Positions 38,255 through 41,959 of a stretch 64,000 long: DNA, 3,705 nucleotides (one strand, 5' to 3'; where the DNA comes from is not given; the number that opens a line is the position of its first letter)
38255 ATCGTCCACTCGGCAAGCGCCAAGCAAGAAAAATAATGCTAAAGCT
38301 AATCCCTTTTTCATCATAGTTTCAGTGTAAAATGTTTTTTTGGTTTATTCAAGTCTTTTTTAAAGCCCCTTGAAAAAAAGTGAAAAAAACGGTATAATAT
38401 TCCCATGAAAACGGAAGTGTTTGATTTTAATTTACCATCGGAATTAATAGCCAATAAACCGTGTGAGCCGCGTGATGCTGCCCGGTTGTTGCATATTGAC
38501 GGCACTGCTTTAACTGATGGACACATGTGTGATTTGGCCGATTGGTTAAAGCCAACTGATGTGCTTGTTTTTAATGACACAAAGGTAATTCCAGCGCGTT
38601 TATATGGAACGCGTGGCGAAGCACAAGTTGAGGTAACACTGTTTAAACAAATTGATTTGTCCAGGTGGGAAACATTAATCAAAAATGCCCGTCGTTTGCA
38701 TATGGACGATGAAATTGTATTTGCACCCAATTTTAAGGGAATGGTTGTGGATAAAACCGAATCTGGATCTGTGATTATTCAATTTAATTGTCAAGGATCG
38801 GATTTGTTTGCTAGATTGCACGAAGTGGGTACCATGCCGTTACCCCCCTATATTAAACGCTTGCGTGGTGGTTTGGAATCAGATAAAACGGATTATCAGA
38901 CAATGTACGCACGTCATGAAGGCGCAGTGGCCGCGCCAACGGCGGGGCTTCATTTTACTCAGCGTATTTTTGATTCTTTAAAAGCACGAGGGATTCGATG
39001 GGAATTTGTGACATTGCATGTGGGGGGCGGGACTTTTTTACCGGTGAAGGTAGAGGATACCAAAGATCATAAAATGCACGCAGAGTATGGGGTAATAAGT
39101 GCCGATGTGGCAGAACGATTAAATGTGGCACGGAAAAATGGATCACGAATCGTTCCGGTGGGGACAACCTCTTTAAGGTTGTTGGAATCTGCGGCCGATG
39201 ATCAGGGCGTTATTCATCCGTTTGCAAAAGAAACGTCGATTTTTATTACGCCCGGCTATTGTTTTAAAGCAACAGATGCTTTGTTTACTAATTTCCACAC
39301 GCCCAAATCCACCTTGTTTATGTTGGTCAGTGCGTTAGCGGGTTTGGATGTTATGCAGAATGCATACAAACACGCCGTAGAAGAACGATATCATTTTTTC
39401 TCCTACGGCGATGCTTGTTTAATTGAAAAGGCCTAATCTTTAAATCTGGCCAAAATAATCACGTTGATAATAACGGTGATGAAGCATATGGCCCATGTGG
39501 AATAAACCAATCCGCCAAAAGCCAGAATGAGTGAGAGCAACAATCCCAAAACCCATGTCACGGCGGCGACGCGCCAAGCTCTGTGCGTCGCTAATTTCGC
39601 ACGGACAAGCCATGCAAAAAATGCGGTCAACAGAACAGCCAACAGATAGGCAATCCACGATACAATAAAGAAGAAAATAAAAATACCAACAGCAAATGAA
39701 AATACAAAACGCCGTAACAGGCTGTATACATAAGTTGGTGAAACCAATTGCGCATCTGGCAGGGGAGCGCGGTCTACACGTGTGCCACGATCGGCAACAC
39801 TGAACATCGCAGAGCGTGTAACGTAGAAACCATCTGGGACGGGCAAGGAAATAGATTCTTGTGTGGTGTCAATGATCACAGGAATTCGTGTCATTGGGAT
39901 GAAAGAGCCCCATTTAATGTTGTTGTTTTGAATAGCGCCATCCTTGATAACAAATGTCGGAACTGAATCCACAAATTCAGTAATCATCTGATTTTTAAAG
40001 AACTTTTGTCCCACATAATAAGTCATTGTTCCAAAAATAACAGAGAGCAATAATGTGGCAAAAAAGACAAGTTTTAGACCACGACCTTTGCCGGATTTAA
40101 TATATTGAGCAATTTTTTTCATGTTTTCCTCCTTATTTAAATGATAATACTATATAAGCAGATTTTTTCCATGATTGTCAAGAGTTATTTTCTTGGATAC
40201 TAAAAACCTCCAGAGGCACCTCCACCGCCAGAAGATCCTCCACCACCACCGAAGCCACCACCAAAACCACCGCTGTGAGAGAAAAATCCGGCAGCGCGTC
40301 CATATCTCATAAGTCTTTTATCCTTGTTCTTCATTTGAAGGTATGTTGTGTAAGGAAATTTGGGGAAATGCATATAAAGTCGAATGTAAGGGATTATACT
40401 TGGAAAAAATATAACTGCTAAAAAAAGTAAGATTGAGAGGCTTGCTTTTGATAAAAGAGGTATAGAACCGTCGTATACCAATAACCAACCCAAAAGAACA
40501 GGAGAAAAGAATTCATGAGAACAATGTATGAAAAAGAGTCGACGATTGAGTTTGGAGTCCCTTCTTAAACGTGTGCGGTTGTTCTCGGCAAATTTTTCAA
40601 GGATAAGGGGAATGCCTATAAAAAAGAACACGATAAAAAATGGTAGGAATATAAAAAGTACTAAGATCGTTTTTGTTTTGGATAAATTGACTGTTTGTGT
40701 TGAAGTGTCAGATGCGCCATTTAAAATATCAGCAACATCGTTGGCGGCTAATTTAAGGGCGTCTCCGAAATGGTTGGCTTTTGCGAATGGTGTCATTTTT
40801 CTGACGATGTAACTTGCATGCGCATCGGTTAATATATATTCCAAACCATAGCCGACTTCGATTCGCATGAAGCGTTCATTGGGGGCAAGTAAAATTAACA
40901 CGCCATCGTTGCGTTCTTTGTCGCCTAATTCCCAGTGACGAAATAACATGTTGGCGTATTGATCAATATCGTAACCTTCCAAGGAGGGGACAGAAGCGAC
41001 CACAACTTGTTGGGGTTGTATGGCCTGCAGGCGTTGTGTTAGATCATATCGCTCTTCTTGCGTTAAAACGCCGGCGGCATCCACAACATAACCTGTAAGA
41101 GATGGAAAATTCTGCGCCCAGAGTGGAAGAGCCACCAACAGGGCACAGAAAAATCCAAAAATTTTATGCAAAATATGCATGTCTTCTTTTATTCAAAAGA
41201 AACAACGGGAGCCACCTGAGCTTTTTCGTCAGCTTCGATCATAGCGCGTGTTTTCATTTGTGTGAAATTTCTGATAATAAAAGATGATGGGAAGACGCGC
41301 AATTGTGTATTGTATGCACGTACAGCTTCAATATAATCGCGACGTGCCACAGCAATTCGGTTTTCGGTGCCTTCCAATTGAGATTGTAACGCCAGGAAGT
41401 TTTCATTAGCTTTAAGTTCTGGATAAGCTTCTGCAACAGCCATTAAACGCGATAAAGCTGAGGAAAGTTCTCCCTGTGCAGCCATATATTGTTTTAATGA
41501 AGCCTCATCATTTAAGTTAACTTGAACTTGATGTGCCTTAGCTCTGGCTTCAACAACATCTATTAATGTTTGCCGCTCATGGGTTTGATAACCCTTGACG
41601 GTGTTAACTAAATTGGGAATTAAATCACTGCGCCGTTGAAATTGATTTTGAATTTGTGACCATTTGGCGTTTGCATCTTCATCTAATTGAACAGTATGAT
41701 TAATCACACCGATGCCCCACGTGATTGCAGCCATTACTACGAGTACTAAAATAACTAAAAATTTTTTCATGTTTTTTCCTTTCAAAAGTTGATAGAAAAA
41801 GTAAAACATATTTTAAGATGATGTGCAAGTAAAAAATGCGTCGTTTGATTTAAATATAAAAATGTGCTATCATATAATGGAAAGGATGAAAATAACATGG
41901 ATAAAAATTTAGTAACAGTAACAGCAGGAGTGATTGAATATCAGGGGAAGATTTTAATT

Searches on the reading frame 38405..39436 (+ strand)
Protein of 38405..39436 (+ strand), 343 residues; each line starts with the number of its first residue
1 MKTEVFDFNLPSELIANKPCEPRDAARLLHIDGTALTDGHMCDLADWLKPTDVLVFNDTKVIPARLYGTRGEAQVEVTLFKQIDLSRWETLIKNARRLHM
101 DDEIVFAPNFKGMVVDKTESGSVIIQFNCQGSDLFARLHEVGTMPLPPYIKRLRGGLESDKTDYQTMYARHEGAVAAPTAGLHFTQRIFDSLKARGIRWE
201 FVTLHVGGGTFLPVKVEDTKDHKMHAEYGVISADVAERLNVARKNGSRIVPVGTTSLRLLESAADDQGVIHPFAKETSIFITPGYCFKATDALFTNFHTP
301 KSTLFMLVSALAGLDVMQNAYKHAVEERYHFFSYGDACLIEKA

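Call 18: search_protein_families(library=pfam, proteins=[window:38405-39436:+], max_evalue=0.001)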
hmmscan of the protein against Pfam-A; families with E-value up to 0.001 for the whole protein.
window:38405-39436:+ (343 aa): 1 family
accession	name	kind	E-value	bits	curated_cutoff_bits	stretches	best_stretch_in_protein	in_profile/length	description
PF02547.20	Queuosine_synth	-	3.1e-124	414.7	25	1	4-340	2-322/322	Queuosine biosynthesis protein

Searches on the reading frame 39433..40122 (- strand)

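Call 59: search_protein_families(library=pfam, proteins=[window:39433-40122:-], max_evalue=0.001)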
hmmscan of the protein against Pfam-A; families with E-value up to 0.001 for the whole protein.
window:39433-40122:- (229 aa): 1 family
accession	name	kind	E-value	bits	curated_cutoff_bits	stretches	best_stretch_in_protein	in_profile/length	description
PF06691.16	DUF1189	-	1.9e-12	47.7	28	1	2-220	12-240/244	Protein of unknown function (DUF1189)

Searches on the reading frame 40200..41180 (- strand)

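Call 59: search_protein_families(library=pfam, proteins=[window:40200-41180:-], max_evalue=0.001)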
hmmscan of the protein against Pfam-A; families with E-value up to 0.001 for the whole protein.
window:40200-41180:- (326 aa): 1 family
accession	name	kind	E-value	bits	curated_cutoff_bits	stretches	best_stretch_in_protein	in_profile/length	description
PF04536.20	TPM_phosphatase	-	1.9e-31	109.1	22.1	1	32-151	1-124/125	TPM domain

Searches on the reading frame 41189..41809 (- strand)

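Call 59: search_protein_families(library=pfam, proteins=[window:41189-41809:-], max_evalue=0.001)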
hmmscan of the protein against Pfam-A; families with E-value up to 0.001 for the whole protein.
window:41189-41809:- (206 aa): 1 family
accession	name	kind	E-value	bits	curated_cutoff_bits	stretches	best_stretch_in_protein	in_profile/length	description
PF04011.17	LemA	-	9.2e-55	185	26.2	1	49-205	1-149/149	LemA family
